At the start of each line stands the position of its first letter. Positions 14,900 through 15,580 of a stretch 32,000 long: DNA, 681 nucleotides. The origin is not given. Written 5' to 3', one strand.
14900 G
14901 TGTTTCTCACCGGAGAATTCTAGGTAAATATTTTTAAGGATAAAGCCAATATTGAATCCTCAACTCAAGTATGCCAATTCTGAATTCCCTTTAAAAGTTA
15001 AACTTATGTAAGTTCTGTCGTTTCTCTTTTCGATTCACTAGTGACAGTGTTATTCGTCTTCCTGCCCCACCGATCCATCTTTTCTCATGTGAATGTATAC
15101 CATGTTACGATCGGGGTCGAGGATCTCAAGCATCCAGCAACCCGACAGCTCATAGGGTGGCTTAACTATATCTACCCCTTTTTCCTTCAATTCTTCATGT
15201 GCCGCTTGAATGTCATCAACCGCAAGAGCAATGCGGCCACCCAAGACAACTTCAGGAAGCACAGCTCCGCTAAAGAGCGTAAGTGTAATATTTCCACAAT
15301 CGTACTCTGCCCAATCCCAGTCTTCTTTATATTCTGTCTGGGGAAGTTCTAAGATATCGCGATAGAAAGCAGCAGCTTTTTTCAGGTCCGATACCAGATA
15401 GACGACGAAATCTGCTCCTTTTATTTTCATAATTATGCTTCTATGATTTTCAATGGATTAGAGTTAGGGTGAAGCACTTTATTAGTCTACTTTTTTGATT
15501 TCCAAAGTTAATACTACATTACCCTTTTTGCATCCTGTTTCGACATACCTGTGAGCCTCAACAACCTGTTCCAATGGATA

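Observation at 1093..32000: Intergenic DNA is built from a small shared vocabulary of repeat modules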

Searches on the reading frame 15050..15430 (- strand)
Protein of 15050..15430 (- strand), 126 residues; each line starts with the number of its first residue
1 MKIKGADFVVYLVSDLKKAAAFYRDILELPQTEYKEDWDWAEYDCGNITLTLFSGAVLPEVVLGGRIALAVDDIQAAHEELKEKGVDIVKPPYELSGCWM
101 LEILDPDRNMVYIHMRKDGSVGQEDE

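Call 9: search_protein_families(library=pfam, proteins=[window:15050-15430:-])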
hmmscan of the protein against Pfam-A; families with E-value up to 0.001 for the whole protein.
window:15050-15430:- (126 aa): 3 families
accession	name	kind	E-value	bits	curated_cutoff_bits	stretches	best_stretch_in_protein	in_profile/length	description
PF00903.31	Glyoxalase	-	2.7e-11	44.4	20.6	1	7-111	3-119/121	Glyoxalase/Bleomycin resistance protein/Dioxygenase superfamily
PF13669.12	Glyoxalase_4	-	3.7e-05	24.4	27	0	67-90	72-95/109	Glyoxalase/Bleomycin resistance protein/Dioxygenase superfamily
PF12681.13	Glyoxalase_2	-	0.00024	21.5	30.1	0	69-113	67-113/118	Glyoxalase-like domain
